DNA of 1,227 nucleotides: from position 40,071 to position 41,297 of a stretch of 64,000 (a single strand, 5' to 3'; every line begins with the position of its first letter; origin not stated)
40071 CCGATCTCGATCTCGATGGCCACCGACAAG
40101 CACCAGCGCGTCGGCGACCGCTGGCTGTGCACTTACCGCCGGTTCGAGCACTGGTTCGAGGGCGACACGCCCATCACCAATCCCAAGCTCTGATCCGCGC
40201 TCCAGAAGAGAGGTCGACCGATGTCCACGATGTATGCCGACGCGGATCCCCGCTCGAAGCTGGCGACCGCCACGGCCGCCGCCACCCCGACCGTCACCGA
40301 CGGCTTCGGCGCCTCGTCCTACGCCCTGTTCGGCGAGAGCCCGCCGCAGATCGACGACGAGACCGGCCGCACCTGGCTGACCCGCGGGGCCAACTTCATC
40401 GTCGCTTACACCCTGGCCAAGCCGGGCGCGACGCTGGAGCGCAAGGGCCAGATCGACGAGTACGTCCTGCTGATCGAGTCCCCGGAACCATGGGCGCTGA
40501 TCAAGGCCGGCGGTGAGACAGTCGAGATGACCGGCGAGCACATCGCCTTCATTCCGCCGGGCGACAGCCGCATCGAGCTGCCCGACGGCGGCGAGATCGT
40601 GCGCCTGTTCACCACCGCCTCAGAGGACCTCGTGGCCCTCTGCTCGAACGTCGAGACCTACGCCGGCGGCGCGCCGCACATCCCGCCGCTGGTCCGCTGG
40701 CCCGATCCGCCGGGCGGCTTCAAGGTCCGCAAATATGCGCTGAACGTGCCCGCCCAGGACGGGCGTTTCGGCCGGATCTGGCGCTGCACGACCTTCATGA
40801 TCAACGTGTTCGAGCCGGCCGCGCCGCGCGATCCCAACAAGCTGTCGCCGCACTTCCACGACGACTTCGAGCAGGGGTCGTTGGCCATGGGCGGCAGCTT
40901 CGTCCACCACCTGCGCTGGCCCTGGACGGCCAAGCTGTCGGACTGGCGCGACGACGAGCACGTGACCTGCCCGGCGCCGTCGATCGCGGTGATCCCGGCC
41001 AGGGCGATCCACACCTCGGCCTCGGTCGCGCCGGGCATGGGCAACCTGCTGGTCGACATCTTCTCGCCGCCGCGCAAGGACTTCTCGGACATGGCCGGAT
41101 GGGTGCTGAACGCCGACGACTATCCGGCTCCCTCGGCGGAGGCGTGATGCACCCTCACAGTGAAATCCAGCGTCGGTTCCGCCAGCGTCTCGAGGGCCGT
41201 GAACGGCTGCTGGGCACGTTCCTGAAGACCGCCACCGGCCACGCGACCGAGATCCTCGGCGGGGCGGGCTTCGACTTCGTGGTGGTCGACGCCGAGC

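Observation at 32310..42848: Eleven-gene catabolic island built around a BKACE enzyme, with two regulators and two uncharacterised proteins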

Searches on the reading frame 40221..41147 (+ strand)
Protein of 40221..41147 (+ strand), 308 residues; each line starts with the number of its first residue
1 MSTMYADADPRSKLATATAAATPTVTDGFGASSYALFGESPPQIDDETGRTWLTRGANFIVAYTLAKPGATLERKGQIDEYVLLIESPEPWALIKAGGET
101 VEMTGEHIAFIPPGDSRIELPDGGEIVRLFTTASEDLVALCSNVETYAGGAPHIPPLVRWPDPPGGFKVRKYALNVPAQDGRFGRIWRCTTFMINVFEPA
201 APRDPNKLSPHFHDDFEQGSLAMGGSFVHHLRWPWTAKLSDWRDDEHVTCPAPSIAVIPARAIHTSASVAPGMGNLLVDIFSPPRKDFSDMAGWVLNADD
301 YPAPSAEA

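Call 4: search_protein_families(library=pfam, proteins=[window:40221-41147:+], max_evalue=0.01)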
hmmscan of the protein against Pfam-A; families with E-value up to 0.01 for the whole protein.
window:40221-41147:+ (308 aa): 0 families

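Call 5: search_protein_families(library=ncbifam, proteins=[window:40221-41147:+], max_evalue=0.01)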
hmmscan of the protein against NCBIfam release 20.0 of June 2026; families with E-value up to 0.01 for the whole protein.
window:40221-41147:+ (308 aa): 0 families

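Call 14: find_homologous_proteins(query=window:40221-41147:+)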
Query window:40221-41147:+ (308 aa): 2793 proteins with E <= 0.001 among 4949 candidates; the best 120 are listed.
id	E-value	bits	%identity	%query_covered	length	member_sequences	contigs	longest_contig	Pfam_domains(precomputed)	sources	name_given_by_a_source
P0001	4.5e-189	646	88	99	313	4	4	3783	-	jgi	jgi:hypothetical protein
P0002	2.0e-187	640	88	99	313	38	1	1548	-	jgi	jgi:hypothetical protein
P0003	2.3e-180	617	84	100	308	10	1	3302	-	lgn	-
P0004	5.6e-172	589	82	99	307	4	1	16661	-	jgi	jgi:hypothetical protein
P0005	2.6e-171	587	82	98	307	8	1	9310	-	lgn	-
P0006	4.2e-170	583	81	98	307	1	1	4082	-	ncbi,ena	-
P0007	9.1e-168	576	81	99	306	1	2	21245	-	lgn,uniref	uniref:Uncharacterized protein n=1 Tax=Caulobacter sp. (strain K31) TaxID=366602 RepID=B0T8Y2_CAUSK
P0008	2.1e-165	568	79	99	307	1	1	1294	-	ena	-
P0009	3.0e-165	567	80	100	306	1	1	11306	-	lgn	-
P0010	3.2e-165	567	80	99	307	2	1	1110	-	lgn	-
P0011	3.2e-165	567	79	99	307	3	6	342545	-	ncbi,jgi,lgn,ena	-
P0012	7.3e-165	566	79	99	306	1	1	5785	-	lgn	-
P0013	2.5e-164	564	80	98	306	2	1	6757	-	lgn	-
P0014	5.9e-164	563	79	96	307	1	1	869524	-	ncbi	-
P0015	6.4e-164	563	79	99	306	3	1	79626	-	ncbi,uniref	ncbi:hypothetical protein U1839_19230 [Sphingomonas sp. RT2P30]|uniref:hypothetical protein n=1 Tax=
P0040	2.3e-143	495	70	98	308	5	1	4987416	-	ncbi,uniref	ncbi:hypothetical protein [Sphingomonas sp. MMS24-J13]|uniref:hypothetical protein n=1 Tax=Sphingomo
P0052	5.4e-137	474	68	98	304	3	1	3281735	-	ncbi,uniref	ncbi:hypothetical protein MMB232_01951 [Brevundimonas subvibrioides]|uniref:cupin domain-containing 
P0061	1.2e-130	454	64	99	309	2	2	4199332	-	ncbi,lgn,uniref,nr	ncbi:hypothetical protein SLG_12170 [Sphingobium sp. SYK-6]|uniref:hypothetical protein n=1 Tax=Sphi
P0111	8.9e-115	401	58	98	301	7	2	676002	-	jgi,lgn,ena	-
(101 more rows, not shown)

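Call 16: find_encoding_contigs(protein=P0061, flank=10000, max_places=2)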
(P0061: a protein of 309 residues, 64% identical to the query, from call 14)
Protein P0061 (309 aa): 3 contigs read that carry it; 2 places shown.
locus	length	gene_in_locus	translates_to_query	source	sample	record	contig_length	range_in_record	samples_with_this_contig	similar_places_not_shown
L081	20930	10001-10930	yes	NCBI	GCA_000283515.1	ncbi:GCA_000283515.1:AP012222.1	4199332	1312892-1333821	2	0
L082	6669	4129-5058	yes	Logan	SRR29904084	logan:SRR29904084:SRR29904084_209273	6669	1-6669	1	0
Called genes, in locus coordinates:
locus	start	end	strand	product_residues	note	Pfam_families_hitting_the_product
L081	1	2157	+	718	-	PF12680:SnoaL_2 (faint), PF13577:SnoaL_4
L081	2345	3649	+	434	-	PF07690:MFS_1, PF00083:Sugar_tr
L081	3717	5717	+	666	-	PF12680:SnoaL_2 (faint), PF13577:SnoaL_4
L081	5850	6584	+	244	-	PF00106:adh_short, PF01370:Epimerase (weak), PF08659:KR, PF23441:SDR (weak), PF13561:adh_short_C2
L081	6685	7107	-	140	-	PF07811:TadE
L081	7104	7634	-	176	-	PF07811:TadE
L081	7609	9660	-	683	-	PF13400:Tad (weak)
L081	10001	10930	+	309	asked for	-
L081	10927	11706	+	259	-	PF03328:HpcH_HpaI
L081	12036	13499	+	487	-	PF00171:Aldedh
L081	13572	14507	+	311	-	PF05853:BKACE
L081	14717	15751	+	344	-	PF26061:DUF8021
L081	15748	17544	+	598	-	PF26061:DUF8021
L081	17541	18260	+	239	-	PF13577:SnoaL_4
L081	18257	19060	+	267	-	PF13577:SnoaL_4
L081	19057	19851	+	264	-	PF13577:SnoaL_4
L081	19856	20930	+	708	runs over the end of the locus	PF01011:PQQ, PF13360:PQQ_2, PF13570:Beta-prop_ACSF4 (faint), PF01011:PQQ, PF13360:PQQ_2, PF13442:Cytochrome_CBB3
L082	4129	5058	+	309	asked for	-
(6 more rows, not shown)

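Call 23: find_encoding_contigs(protein=P0007, flank=10000, max_places=2)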
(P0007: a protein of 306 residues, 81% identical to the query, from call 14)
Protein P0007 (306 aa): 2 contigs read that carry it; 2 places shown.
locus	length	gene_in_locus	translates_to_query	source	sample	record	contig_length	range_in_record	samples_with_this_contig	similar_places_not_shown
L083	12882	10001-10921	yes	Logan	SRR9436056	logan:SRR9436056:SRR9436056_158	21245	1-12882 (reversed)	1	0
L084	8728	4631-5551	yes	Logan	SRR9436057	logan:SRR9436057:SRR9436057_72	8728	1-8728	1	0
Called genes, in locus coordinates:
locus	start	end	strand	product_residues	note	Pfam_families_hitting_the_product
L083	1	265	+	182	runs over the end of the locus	-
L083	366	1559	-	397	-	PF00465:Fe-ADH, PF13685:Fe-ADH_2, PF25137:ADH_Fe_C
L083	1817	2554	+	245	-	PF00392:GntR, PF07729:FCD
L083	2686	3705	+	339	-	PF14525:AraC_binding_2, PF12833:HTH_18, PF00165:HTH_AraC (weak)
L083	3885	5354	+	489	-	PF00171:Aldedh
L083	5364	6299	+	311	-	PF05853:BKACE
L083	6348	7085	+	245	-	PF00106:adh_short, PF08659:KR, PF13561:adh_short_C2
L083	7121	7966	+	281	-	PF04909:Amidohydro_2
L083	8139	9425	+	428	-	PF12832:MFS_1_like (faint), PF07690:MFS_1, PF00083:Sugar_tr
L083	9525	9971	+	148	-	PF13577:SnoaL_4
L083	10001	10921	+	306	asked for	-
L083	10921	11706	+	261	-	PF03328:HpcH_HpaI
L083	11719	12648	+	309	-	PF04909:Amidohydro_2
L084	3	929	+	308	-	?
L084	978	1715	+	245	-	PF00106:adh_short, PF08659:KR, PF13561:adh_short_C2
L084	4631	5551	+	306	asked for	-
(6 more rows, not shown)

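Call 24: find_encoding_contigs(protein=P0052, flank=10000, max_places=1)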
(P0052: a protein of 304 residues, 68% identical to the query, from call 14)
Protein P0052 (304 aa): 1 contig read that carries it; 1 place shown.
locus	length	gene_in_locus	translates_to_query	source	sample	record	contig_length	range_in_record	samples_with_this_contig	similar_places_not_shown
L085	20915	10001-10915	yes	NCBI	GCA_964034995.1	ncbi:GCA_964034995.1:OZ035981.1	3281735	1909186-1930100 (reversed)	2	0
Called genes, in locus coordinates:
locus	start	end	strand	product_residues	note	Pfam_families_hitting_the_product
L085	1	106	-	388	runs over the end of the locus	PF07745:Glyco_hydro_53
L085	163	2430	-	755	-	PF00593:TonB_dep_Rec_b-barrel, PF14905:OMP_b-brl_3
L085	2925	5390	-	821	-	PF02837:Glyco_hydro_2_N (weak), PF00703:Glyco_hydro_2, PF02836:Glyco_hydro_2_C, PF16355:DUF4982, PF09134:Invasin_D3 (weak), PF18565:Glyco_hydro2_C5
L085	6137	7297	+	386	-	PF00465:Fe-ADH, PF13685:Fe-ADH_2, PF25137:ADH_Fe_C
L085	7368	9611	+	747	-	PF00106:adh_short, PF08659:KR (weak), PF12680:SnoaL_2 (faint), PF13561:adh_short_C2, PF23441:SDR, PF13577:SnoaL_4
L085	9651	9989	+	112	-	-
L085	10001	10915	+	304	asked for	-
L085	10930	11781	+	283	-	PF04909:Amidohydro_2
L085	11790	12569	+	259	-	PF03328:HpcH_HpaI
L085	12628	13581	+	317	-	PF14525:AraC_binding_2, PF12833:HTH_18, PF00165:HTH_AraC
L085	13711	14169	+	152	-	PF13577:SnoaL_4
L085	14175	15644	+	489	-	PF00171:Aldedh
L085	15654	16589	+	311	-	PF05853:BKACE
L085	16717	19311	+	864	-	PF07715:Plug, PF00593:TonB_dep_Rec_b-barrel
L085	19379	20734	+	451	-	PF07690:MFS_1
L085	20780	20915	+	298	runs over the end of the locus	PF04909:Amidohydro_2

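Call 25: predict_structure(protein=window:40221-41147:+)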
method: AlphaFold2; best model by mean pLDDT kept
length: 308 residues; sequences in the alignment: 1
mean_pLDDT: 32.3   pTM: 0.20
mean pLDDT of the five models: 32.3, 28.2, 27.8, 26.0, 25.0
residues with pLDDT >= 90: 0; 70-90: 0; 50-70: 0; < 50: 308
segments of 3 or more residues with pLDDT < 50: 1-308
pLDDT, mean of each block of 10 residues (from residue 1): 38 32 27 32 44 37 34 37 33 30 32 35 32 29 28 31 37 34 30 35 36 29 26 27 33 28 28 28 30 33 36
secondary structure, 60 per line:
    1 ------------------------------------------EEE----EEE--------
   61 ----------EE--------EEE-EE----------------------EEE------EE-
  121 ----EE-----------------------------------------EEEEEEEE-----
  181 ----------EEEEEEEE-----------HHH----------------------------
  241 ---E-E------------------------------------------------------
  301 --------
elements in order: E43-45 E50-52 E81-83 E109-111 E168-175 E191-198

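Call 31: search_solved_structures(query=A1, max_evalue=10, show_alignments=2)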
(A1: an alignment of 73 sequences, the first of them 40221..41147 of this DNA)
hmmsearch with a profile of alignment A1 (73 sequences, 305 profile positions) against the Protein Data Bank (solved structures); distinct sequences matched with E-value up to 10: 6.
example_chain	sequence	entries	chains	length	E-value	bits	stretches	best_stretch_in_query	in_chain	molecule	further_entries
5fq0_B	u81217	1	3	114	0.0068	18.7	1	210-287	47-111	KDGF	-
5fq0_A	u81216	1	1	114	0.0068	18.7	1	210-287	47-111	KDGF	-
4e2g_A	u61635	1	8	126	0.011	18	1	252-291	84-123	Cupin 2 conserved barrel domain protein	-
1sb0_A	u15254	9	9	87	1.2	11.3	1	55-94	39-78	protein CBP | Crebbp protein | CREB-binding protein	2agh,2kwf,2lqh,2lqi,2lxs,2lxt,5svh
6dmx_D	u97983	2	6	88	1.2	11.3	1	55-94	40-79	CREB-binding protein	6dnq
2pfw_A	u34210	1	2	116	1.3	11.2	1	258-289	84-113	Cupin 2, conserved barrel domain protein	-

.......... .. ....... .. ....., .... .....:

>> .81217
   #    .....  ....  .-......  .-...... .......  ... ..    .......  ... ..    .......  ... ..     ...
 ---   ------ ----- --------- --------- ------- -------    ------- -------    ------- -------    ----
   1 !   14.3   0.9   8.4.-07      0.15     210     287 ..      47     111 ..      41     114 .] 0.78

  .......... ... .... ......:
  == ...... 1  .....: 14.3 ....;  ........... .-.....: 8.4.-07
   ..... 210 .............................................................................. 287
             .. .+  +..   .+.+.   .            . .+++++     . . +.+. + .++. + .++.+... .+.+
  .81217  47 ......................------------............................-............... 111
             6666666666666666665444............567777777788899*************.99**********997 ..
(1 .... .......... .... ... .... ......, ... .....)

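Call 35: search_protein_families(library=pfam, proteins=[L085:7368-9611:+, L081:1-2157:+, L081:3717-5717:+, L081:14717-15751:+, L081:15748-17544:+, L085:9651-9989:+], max_evalue=0.001)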
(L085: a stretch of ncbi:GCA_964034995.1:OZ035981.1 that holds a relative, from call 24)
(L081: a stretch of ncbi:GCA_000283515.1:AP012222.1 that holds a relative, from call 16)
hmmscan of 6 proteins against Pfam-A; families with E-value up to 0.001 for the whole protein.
L085:7368-9611:+ (747 aa): 6 families
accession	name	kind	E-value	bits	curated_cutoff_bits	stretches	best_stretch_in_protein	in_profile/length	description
PF13577.12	SnoaL_4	-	1.6e-62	209.5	24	3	455-579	2-124/126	SnoaL-like domain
PF13561.12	adh_short_C2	-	8.3e-48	163.5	27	1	14-244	5-233/236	Enoyl-(Acyl carrier protein) reductase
PF00106.31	adh_short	-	1.1e-38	133.2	26.6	1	7-200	2-190/195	short chain dehydrogenase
PF23441.1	SDR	-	2.7e-08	34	27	1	8-213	10-215/258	SDR-like rossmann domain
PF12680.13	SnoaL_2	-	8.4e-07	30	27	0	473-513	8-48/102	SnoaL-like domain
PF08659.16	KR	-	4.8e-06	27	22.6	1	6-186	1-172/180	KR domain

L081:1-2157:+ (718 aa): 2 families
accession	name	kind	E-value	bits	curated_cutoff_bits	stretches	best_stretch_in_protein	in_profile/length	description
PF13577.12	SnoaL_4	-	4.9e-64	214.4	24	3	259-387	2-126/126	SnoaL-like domain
PF12680.13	SnoaL_2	-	2.8e-09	37.9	27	0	277-318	8-48/102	SnoaL-like domain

L081:3717-5717:+ (666 aa): 2 families
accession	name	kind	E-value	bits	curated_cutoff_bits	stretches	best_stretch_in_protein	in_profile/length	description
PF13577.12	SnoaL_4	-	3.6e-67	224.6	24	3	236-362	2-126/126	SnoaL-like domain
PF12680.13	SnoaL_2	-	4.1e-06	27.8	27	1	255-356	9-99/102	SnoaL-like domain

L081:14717-15751:+ (344 aa): 0 families

L081:15748-17544:+ (598 aa): 1 family
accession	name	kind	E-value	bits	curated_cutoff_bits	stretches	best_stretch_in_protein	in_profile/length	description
PF20067.5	SSL_N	-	0.00073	19.8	18.9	0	320-346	19-45/46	Strictosidine synthase-like, N-terminal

L085:9651-9989:+ (112 aa): 1 family
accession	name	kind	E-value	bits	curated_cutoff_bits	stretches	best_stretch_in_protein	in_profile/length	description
PF13577.12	SnoaL_4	-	0.00024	21.6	24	1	2-38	88-124/126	SnoaL-like domain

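Call 36: predict_structure(alignment_id=A1)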
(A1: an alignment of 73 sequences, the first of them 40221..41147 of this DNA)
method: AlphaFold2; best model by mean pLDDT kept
length: 308 residues; sequences in the alignment: 73
mean_pLDDT: 91.2   pTM: 0.88
mean pLDDT of the five models: 91.2, 90.8, 90.3, 89.9, 89.6
residues with pLDDT >= 90: 253; 70-90: 26; 50-70: 12; < 50: 17
segments of 3 or more residues with pLDDT < 50: 1-6, 16-26
pLDDT, mean of each block of 10 residues (from residue 1): 48 48 53 95 98 98 99 98 97 98 97 99 98 98 91 90 98 95 96 97 94 94 98 91 94 97 96 96 95 97 84
secondary structure, 60 per line:
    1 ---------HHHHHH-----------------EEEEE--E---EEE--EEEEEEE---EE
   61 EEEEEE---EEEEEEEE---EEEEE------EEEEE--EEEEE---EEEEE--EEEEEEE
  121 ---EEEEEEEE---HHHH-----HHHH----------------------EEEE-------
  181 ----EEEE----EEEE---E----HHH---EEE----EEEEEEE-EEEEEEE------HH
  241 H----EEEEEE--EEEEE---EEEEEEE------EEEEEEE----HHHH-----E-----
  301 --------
elements in order: H10-15 E33-37 E44-46 E49-55 E59-66 E70-77 E81-85 E92-96 E99-103 E107-111 E114-120 E124-131 H135-138 H144-147 E170-173 E185-188 E193-196 E211-213 E218-224 E226-232 E246-251 E254-258 E262-268 E275-281 H286-289

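Call 38: fold_search(model_id=the predicted structure, library=pdb)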
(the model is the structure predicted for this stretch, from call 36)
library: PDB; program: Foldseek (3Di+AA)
matches with E <= 10: 1876; with E <= 0.001: 271
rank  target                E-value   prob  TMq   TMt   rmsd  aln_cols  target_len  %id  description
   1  5hi0                  6.8e-10  1.00  0.55  0.46  13.2       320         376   15  The Substrate Binding Mode and Chemical Basis of a Reaction Specificity Switch in Oxalate Decarboxylase (released 2016-04-06)
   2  3s0m                  7.2e-10  1.00  0.48  0.40  14.7       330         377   13  A Structural Element that Modulates Proton-Coupled Electron Transfer in Oxalate Decarboxylase (released 2012-04-25)
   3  6l9i_A                8.0e-10  1.00  0.54  0.49  12.9       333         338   14  Crystal Structure of Lactobacillus farciminis Oxalate Decarboxylase Formate Complex (released 2021-01-20)
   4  6ufi                  1.4e-09  1.00  0.54  0.46  13.1       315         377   15  W96Y Oxalate Decarboxylase (Bacillus subtilis) (released 2020-09-30)
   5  4met_A                1.6e-09  1.00  0.48  0.40  14.6       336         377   13  Assigning the EPR Fine Structure Parameters of the Mn(II) Centers in Bacillus subtilis Oxalate Decarboxylase by Site-D (released 2014-03-05)
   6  2uyb                  2.0e-09  1.00  0.52  0.43  13.5       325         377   14  S161A mutant of Bacillus subtilis Oxalate Decarboxylase OxdC (released 2007-08-21)
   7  6tzp                  2.4e-09  1.00  0.53  0.45  13.2       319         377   15  W96F Oxalate Decarboxylase (B. subtilis) (released 2021-02-17)
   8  1sfn_A                3.0e-09  1.00  0.53  0.65   6.4       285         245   14  Crystal structure of protein DR1152 from Deinococcus radiodurans R1, Pfam DUF861 (released 2004-06-22)
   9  2vqa_A                3.3e-09  1.00  0.50  0.44  13.3       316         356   12  Protein-folding location can regulate Mn versus Cu- or Zn-binding. Crystal Structure of MncA. (released 2008-10-28)
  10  8hfb_A                3.3e-09  1.00  0.51  0.49  11.0       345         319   10  Evolved variant of quercetin 2,4-dioxygenase from Bacillus subtilis (released 2023-03-08)
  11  2uy8                  3.7e-09  1.00  0.52  0.43  13.6       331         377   13  R92A mutant of Bacillus subtilis Oxalate Decarboxylase OxdC (released 2007-08-21)
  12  3h9a_A                3.9e-09  1.00  0.52  0.69   4.5       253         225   14  Crystal structure of BacB, an enzyme involved in Bacilysin synthesis, in triclinic form (released 2010-03-02)
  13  1uw8                  4.1e-09  1.00  0.47  0.39  15.0       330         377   12  CRYSTAL STRUCTURE OF OXALATE DECARBOXYLASE (released 2004-02-19)
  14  2h0v_A                4.1e-09  1.00  0.40  0.37  13.1       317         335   11  Crystal structure of a putative quercetin 2,3-dioxygenase (yxag, bsu39980) from bacillus subtilis at 2.60 A resolution (released 2006-05-30)
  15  2uy9                  4.8e-09  1.00  0.49  0.41  14.5       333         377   13  E162A mutant of Bacillus subtilis Oxalate Decarboxylase OxdC (released 2007-08-21)
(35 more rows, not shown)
